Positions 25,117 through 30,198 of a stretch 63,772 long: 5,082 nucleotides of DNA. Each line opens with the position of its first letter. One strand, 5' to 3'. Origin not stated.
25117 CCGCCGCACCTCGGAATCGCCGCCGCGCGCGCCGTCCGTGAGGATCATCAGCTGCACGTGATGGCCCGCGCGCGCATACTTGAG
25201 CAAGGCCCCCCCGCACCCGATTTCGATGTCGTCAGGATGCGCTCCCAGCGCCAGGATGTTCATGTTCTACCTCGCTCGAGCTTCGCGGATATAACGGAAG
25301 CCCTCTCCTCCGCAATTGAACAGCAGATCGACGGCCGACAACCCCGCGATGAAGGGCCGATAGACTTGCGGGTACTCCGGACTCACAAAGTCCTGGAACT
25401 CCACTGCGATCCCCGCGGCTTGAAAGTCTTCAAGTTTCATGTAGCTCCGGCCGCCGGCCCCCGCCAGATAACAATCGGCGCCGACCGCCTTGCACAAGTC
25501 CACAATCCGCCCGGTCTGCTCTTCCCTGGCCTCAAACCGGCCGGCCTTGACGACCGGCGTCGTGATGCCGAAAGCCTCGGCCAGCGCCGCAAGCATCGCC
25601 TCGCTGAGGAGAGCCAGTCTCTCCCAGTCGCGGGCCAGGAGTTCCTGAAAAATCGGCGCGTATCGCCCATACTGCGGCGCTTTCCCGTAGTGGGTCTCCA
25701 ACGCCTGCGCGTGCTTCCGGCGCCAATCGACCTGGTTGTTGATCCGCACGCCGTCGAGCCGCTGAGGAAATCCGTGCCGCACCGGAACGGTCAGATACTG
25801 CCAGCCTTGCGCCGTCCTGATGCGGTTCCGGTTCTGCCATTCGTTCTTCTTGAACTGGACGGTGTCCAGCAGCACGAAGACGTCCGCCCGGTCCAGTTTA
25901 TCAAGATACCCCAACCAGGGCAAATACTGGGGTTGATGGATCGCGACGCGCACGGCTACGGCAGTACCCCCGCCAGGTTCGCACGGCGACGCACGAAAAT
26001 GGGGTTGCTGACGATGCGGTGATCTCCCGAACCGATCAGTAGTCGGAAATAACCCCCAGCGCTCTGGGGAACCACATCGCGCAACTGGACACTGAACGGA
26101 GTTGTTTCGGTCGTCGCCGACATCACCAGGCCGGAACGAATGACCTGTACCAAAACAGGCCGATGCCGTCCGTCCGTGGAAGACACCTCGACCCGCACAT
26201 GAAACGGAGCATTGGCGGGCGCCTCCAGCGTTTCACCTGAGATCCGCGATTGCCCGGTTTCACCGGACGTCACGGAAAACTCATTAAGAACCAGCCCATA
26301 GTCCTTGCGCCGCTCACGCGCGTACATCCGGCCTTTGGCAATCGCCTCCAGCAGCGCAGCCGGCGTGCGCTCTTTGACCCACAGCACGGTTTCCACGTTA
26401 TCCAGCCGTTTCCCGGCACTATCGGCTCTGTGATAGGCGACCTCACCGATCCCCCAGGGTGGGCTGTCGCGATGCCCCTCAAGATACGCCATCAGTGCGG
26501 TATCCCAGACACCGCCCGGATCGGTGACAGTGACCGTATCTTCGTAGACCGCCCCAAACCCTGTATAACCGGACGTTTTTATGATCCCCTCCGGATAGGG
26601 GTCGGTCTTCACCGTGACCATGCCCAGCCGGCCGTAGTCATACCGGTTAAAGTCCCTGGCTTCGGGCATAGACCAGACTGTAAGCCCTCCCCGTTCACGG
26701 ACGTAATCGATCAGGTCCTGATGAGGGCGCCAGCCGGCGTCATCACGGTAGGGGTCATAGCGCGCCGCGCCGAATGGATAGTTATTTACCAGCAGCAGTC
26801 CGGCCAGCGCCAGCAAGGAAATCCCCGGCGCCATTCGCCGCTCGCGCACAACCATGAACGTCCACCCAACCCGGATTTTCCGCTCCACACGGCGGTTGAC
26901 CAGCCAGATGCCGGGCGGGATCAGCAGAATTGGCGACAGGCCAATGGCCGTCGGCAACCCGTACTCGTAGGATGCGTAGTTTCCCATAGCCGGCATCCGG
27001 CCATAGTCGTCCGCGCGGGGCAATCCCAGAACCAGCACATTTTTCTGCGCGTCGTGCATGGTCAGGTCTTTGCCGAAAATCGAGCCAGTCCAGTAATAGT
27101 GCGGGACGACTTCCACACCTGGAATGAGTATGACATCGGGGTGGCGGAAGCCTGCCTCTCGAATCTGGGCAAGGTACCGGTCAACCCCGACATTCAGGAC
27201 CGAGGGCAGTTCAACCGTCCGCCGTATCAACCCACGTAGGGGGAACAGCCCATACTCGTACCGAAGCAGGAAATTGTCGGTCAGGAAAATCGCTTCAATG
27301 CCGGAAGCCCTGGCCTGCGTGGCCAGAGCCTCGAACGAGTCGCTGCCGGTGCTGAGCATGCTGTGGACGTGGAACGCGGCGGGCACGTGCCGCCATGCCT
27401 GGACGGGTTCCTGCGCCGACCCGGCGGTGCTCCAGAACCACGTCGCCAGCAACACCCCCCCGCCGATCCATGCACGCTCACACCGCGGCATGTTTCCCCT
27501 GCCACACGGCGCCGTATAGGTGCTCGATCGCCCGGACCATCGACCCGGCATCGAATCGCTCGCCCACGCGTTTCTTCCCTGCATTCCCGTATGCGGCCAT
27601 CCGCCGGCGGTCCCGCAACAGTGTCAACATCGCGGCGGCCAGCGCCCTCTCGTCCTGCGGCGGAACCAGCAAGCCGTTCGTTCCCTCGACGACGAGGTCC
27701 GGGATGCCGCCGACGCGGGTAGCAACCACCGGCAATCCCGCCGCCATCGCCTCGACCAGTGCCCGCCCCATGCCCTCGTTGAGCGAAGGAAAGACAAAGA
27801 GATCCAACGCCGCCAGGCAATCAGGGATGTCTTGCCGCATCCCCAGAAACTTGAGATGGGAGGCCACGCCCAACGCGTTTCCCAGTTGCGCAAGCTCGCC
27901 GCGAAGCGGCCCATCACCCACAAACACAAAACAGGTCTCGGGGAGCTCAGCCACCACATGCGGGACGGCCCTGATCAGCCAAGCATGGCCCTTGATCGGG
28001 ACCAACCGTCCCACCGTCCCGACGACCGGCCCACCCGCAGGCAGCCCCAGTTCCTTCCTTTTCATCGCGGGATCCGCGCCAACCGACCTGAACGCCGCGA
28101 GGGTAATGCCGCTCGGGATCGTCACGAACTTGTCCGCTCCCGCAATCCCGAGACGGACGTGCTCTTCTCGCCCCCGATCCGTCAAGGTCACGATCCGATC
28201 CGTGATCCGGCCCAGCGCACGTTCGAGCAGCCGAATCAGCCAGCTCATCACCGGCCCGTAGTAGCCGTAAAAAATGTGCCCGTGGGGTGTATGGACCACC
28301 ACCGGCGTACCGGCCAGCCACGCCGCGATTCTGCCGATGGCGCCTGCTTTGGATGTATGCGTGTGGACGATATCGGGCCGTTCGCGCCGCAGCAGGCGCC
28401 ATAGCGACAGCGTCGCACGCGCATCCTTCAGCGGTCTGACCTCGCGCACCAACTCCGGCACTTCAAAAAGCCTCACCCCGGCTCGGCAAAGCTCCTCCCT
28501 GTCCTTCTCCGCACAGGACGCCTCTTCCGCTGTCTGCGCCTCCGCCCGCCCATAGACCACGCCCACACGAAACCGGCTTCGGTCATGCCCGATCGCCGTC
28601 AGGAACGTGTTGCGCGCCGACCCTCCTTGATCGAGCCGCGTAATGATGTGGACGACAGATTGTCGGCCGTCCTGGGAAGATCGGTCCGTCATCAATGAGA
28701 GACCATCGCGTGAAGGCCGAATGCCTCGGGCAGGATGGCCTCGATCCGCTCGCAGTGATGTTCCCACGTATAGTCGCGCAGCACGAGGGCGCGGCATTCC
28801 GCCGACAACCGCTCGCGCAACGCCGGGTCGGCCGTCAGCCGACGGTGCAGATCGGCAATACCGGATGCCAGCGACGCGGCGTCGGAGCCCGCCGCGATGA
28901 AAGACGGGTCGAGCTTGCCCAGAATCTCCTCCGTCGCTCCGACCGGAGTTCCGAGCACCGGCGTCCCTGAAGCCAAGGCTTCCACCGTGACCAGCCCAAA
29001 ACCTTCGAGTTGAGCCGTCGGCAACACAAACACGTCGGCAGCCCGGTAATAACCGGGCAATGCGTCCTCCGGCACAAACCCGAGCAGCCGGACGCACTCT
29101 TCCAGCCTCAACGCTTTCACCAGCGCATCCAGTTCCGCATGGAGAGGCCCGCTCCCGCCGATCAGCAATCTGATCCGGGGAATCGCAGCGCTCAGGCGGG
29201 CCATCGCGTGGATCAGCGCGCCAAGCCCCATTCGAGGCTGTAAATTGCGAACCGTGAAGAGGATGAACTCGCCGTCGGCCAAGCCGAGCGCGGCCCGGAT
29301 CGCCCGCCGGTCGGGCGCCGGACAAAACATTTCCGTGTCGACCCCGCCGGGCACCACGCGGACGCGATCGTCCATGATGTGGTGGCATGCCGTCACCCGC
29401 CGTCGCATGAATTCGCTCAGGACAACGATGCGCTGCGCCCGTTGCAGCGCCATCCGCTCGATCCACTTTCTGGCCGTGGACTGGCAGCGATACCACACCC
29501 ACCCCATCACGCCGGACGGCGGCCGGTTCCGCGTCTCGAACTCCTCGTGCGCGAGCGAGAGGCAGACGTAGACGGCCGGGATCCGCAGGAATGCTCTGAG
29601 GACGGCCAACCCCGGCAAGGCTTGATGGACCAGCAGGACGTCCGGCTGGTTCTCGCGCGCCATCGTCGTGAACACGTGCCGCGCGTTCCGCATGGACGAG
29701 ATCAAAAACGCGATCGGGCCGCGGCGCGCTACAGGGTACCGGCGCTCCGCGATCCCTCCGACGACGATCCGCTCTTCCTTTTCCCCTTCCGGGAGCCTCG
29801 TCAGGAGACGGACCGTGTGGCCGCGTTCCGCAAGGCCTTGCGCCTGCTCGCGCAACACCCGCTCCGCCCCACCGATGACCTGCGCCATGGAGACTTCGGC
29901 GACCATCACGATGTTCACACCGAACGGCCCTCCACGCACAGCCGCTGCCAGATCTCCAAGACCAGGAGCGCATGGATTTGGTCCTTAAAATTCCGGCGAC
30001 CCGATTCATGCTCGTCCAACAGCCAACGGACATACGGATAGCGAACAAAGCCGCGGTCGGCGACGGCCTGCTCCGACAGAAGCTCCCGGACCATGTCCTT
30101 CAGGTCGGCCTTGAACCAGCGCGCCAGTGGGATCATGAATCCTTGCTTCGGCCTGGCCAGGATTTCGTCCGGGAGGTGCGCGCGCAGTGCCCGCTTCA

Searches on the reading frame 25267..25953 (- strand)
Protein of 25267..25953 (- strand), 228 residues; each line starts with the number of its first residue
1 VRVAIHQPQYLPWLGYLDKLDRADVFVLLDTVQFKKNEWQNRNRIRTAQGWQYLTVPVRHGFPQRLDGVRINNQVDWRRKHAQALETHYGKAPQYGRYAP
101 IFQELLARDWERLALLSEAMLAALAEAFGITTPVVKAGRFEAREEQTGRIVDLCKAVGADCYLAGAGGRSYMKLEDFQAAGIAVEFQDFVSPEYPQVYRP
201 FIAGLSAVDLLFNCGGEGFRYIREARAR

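Call 6: search_protein_families(library=ncbifam, proteins=[window:25267-25953:-], max_evalue=0.001)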
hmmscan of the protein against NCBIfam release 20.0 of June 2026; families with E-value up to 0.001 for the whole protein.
window:25267-25953:- (228 aa): 0 families

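Call 45: search_protein_families(library=pfam, proteins=[window:25267-25953:-], max_evalue=0.01)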
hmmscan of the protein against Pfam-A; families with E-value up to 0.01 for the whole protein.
window:25267-25953:- (228 aa): 1 family
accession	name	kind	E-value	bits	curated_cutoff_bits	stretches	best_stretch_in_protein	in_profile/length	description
PF08889.16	WbqC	-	5.4e-73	245.9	21.3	1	7-219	1-216/218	WbqC-like protein family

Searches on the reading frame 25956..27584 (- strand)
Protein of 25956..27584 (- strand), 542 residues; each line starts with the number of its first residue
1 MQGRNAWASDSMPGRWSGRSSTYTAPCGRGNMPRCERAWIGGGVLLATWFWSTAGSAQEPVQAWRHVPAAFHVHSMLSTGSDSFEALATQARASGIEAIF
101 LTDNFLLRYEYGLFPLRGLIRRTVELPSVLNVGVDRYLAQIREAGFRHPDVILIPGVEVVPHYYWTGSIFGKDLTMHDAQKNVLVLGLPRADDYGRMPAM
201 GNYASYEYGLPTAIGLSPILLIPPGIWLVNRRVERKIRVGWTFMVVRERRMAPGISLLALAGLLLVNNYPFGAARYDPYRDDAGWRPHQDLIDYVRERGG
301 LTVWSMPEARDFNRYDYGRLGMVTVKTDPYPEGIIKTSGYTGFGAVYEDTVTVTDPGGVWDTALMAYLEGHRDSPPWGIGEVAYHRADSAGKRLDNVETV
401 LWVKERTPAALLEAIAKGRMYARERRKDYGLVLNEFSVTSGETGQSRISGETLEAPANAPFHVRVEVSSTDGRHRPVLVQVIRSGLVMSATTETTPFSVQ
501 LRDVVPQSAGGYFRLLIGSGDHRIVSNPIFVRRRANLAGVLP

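Call 6: search_protein_families(library=ncbifam, proteins=[window:25956-27584:-], max_evalue=0.001)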
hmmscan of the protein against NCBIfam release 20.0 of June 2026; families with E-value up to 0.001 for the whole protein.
window:25956-27584:- (542 aa): 2 families
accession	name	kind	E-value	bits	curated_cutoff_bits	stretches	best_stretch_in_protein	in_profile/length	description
NF038032.1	CehA_McbA_metalo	domain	6e-12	45.6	80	1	395-531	187-314/315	CehA/McbA family metallohydrolase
NF041661.1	Cycl_ph_dihydrol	equivalog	0.00055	19.4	500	0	71-103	2-34/259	phosphoribosyl 1,2-cyclic phosphate 1,2-diphosphodiesterase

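Call 45: search_protein_families(library=pfam, proteins=[window:25956-27584:-], max_evalue=0.01)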
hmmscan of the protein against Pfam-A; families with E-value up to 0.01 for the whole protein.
window:25956-27584:- (542 aa): 1 family
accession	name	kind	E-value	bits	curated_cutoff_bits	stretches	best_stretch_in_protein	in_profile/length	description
PF02811.25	PHP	-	0.00012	22.9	26.4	1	71-159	2-63/164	PHP domain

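Call 46: search_protein_families(library=ncbifam, proteins=[window:25956-27584:-], max_evalue=0.001)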
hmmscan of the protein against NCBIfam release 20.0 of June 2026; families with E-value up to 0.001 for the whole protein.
window:25956-27584:- (542 aa): 2 families
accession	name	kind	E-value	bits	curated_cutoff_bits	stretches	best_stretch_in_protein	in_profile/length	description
NF038032.1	CehA_McbA_metalo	domain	6e-12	45.6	80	1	395-531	187-314/315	CehA/McbA family metallohydrolase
NF041661.1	Cycl_ph_dihydrol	equivalog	0.00055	19.4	500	0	71-103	2-34/259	phosphoribosyl 1,2-cyclic phosphate 1,2-diphosphodiesterase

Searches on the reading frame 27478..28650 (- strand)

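Call 45: search_protein_families(library=pfam, proteins=[window:27478-28650:-], max_evalue=0.01)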
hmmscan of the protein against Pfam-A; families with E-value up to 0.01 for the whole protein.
window:27478-28650:- (390 aa): 7 families
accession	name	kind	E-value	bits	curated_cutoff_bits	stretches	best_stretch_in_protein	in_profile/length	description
PF13692.12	Glyco_trans_1_4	-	7.4e-44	149.9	27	1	208-347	2-142/142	Glycosyl transferases group 1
PF00534.26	Glycos_transf_1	-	9.2e-39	133.2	26.4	1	197-361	5-172/172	Glycosyl transferases group 1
PF13579.12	Glyco_trans_4_4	-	2.8e-23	83.4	29.7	1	47-181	28-158/158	Glycosyl transferase 4-like domain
PF13439.12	Glyco_transf_4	-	3.3e-21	76.5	28.5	1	9-184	2-168/170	Glycosyltransferase Family 4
PF13477.12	Glyco_trans_4_2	-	9e-08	32.8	23.4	1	51-149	37-132/139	Glycosyl transferase 4-like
PF20706.3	GT4-conflict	-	4e-07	29.8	26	1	204-347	194-357/385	Family 4 Glycosyltransferase in conflict systems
PF13524.12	Glyco_trans_1_2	-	7.6e-05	23.1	25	1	291-374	60-141/144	Glycosyl transferase-like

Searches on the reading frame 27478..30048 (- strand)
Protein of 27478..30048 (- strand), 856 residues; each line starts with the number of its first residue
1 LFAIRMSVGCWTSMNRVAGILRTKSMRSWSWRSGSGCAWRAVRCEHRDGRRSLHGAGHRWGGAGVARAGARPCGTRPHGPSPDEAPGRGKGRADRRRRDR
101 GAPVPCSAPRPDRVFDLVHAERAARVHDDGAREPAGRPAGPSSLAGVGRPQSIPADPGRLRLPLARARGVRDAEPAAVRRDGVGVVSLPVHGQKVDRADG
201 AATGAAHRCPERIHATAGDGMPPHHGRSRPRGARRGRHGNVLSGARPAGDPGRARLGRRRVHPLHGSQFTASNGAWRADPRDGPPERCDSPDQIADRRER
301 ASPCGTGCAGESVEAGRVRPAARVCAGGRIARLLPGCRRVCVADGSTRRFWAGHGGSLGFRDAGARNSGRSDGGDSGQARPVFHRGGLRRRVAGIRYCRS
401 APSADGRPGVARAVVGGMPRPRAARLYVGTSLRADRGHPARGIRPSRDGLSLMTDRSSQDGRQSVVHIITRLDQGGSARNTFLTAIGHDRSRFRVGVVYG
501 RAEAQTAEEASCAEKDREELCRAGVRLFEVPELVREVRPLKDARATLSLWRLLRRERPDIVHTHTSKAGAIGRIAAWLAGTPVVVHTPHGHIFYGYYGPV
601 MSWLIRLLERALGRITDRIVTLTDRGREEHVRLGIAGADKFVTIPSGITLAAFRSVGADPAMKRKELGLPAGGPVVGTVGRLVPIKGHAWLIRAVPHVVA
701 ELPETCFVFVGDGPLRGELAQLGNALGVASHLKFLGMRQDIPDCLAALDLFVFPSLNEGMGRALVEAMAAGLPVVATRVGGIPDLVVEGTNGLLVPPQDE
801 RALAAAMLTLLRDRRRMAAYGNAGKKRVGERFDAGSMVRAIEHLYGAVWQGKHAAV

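Call 4: search_protein_families(library=pfam, proteins=[window:27478-30048:-], max_evalue=0.01)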
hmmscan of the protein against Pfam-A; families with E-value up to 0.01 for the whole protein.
window:27478-30048:- (856 aa): 7 families
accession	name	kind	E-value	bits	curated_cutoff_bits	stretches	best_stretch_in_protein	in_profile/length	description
PF13692.12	Glyco_trans_1_4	-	5.7e-43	147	27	1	674-813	2-142/142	Glycosyl transferases group 1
PF00534.26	Glycos_transf_1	-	5.1e-38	130.7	26.4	1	663-827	5-172/172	Glycosyl transferases group 1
PF13579.12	Glyco_trans_4_4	-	1.2e-22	81.4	29.7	1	513-647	28-158/158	Glycosyl transferase 4-like domain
PF13439.12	Glyco_transf_4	-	2.8e-20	73.5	28.5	1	475-650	2-168/170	Glycosyltransferase Family 4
PF13477.12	Glyco_trans_4_2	-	2.9e-07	31.2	23.4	1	517-615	37-132/139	Glycosyl transferase 4-like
PF20706.3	GT4-conflict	-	9.1e-07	28.6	26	1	670-796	194-335/385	Family 4 Glycosyltransferase in conflict systems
PF13524.12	Glyco_trans_1_2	-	0.00033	21.1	25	1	757-839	60-140/144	Glycosyl transferase-like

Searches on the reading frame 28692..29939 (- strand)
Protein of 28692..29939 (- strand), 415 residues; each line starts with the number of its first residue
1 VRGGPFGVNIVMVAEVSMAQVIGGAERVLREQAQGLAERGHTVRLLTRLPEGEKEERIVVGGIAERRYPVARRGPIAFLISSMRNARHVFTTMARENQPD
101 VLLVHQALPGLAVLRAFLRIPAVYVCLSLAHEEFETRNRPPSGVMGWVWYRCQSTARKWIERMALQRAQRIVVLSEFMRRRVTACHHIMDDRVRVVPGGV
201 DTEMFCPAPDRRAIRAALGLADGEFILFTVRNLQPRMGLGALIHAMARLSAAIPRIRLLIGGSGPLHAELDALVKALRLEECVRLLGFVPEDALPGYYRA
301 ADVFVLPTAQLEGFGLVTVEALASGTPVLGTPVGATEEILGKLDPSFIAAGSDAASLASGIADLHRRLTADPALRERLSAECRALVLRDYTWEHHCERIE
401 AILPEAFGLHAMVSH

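Call 6: search_protein_families(library=ncbifam, proteins=[window:28692-29939:-], max_evalue=0.001)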
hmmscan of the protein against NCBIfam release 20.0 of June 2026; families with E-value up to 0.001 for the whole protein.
window:28692-29939:- (415 aa): 38 families (the best 25 are shown)
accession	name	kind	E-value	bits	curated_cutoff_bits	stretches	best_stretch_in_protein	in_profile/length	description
TIGR04063.1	stp3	hypoth_equivalog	5.2e-31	107.9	442.05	1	60-402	52-391/397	TIGR04063 family PEP-CTERM/XrtA system glycosyltransferase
TIGR03449.1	mycothiol_MshA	equivalog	3.2e-30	105.3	462.5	1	153-403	150-400/406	D-inositol-3-phosphate glycosyltransferase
TIGR04047.1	MSMEG_0565_glyc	hypoth_equivalog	1.5e-29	103.3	259.85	1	159-396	131-364/373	MSMEG_0565 family glycosyltransferase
NF041876.1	EPS_EpsE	equivalog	4.3e-27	95.4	400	1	165-396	159-386/389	exopolysaccharide biosynthesis GT4 family glycosyltransferase EpsE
TIGR03999.1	thiol_BshA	equivalog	3.3e-25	88.8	273.7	1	160-402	137-369/375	N-acetyl-alpha-D-glucosaminyl L-malate synthase BshA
TIGR03088.1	stp2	hypoth_equivalog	1.3e-23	83.7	409.05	1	158-402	127-369/374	TIGR03088 family PEP-CTERM/XrtA system glycosyltransferase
NF038229.1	Glyco4_Geo_Pelo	equivalog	7.7e-22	77.7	400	1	157-403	99-333/338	GPMC system family 4 glycosyltransferase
TIGR02149.1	glgA_Coryne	subfamily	9.3e-20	71.1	302.4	1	158-398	135-382/391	glycogen synthase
NF053787.1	GlcN_PG_synth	equivalog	3.2e-19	69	480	1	154-398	131-351/361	N-acetylglucosaminyl phosphatidylglycerol synthase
NF012028.0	PRK15484.1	subfamily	4.3e-18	65.6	618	1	162-407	134-379/380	lipopolysaccharide N-acetylglucosaminyltransferase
TIGR04157.1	glyco_rSAM_CFB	subfamily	6.4e-18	64.9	400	1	161-399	163-402/406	TIGR04157 family glycosyltransferase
NF049988.1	MGlcDAGSynMgs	equivalog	8.9e-18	64.8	400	1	31-329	23-317/398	alpha-monoglucosyldiacylglycerol synthase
NF047684.1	TeichurnBiosyTuaC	equivalog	1.3e-17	63.8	550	1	156-381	154-368/391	teichuronic acid biosynthesis protein TuaC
NF007640.0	PRK10307.1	subfamily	2e-15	56.6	276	1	157-385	161-386/411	WcaI family glycosyltransferase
NF038295.1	EPS_HpsP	equivalog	1.3e-14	54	550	1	160-396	147-377/388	hormogonium polysaccharide biosynthesis glycosyltransferase HpsP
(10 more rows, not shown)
